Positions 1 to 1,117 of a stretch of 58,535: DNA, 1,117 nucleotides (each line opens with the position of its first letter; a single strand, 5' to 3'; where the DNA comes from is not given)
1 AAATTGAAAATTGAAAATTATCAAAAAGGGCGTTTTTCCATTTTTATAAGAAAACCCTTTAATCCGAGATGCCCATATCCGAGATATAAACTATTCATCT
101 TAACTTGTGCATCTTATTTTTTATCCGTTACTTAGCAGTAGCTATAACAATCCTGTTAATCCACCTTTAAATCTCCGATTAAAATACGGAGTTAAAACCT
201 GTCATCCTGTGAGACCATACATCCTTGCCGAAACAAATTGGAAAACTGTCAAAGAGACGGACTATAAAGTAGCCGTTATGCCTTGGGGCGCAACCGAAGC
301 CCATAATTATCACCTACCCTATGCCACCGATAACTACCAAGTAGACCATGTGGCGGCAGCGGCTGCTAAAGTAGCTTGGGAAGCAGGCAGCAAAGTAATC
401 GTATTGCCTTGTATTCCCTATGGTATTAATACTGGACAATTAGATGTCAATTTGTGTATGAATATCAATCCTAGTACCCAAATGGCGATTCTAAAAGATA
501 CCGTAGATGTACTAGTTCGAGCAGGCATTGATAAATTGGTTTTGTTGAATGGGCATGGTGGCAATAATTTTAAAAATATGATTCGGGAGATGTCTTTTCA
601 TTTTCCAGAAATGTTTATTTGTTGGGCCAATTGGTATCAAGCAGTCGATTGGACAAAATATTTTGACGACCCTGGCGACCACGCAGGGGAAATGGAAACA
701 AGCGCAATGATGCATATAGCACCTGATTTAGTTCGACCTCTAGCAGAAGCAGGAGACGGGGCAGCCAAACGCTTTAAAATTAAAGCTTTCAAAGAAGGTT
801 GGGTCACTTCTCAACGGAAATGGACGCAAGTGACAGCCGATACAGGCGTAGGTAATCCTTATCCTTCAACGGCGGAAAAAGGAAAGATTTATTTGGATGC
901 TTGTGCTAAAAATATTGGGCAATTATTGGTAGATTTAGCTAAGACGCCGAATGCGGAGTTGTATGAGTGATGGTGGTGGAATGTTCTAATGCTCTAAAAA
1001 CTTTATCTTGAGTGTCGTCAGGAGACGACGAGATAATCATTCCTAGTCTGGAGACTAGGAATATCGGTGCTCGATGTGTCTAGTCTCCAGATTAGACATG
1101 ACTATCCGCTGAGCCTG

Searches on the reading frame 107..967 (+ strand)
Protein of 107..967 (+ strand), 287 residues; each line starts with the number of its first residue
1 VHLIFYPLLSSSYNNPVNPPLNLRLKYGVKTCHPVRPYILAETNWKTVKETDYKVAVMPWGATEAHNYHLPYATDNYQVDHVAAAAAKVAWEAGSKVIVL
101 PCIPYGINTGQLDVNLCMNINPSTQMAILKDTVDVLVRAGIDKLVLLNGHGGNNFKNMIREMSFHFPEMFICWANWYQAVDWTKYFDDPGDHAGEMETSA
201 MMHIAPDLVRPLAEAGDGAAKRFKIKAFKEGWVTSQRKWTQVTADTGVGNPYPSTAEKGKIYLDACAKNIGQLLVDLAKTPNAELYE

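Call 84: search_protein_families(library=padloc, alignment_id=A8, max_evalue=0.00001)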
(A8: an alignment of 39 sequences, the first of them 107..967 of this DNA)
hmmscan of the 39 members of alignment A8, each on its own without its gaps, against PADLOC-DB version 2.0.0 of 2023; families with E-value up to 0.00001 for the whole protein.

A. member 1, window:107-967:+ (287 aa): 0 families

B. families by the number of members that match (of 39 scanned): 75 families (the first 25 are shown)
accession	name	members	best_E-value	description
PDLC03272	MTase_II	1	2.5e-98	Type II methyltransferase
PDLC03378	MTase_II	1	1.8e-60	Type II methyltransferase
PDLC03532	REase_II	1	1.2e-56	Type II restriction enzyme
PDLC03716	oMTase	1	6.3e-55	orphan methyltransferase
PDLC03361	MTase_II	1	8.1e-54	Type II methyltransferase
PDLC02653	DrmMII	1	1.3e-51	DrmMII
PDLC03242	MTase_II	1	2.7e-51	Type II methyltransferase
PDLC00026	DruM2|DruM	1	8.7e-49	DNA cytosine methylase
PDLC03217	MTase_II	1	1.7e-48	Type II methyltransferase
PDLC03234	MTase_II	1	4.4e-47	Type II methyltransferase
PDLC03269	MTase_II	1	7.2e-43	Type II methyltransferase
PDLC03734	oMTase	1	1.1e-42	orphan methyltransferase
PDLC00033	DruM2|DruM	1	5.2e-42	DNA cytosine methylase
PDLC00027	DruM2|DruM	1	7.5e-41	DNA cytosine methylase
PDLC03326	MTase_II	1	2.5e-39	Type II methyltransferase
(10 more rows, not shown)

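Call 85: search_protein_families(library=pfam, alignment_id=A8, max_evalue=1e-8)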
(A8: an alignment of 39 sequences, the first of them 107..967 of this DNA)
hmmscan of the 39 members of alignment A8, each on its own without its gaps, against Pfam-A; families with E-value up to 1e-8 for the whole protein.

A. member 1, window:107-967:+ (287 aa): 1 family
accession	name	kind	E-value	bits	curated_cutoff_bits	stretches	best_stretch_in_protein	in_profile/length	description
PF02633.19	Creatininase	-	1.8e-58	198.2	31.3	1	41-273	1-237/238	Creatinine amidohydrolase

B. families by the number of members that match (of 39 scanned): 41 families (the first 25 are shown)
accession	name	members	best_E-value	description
PF01293.25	PEPCK_ATP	1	1.5e-216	Phosphoenolpyruvate carboxykinase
PF03098.20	An_peroxidase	1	1.2e-148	Animal haem peroxidase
PF00202.27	Aminotran_3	1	1.5e-99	Aminotransferase class-III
PF09822.16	ABC_transp_aux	1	1.5e-80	ABC-type uncharacterized transport system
PF00145.23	DNA_methylase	1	1.7e-75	C-5 cytosine-specific DNA methylase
PF00316.25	FBPase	1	6.8e-74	Fructose-1-6-bisphosphatase, N-terminal domain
PF00282.25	Pyridoxal_deC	1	5.9e-70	Pyridoxal-dependent decarboxylase conserved domain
PF11288.14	DUF3089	1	2e-60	Protein of unknown function (DUF3089)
PF00480.26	ROK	1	3.4e-59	ROK family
PF02633.19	Creatininase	1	1.8e-58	Creatinine amidohydrolase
PF09564.16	RE_NgoBV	1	2e-57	NgoBV restriction endonuclease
PF00425.24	Chorismate_bind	1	6.2e-51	chorismate binding enzyme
PF00474.23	SSF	1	1.8e-48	Sodium:solute symporter family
PF01636.29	APH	1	1.3e-46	Phosphotransferase enzyme family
PF18913.5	FBPase_C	1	2.9e-44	Fructose-1-6-bisphosphatase, C-terminal domain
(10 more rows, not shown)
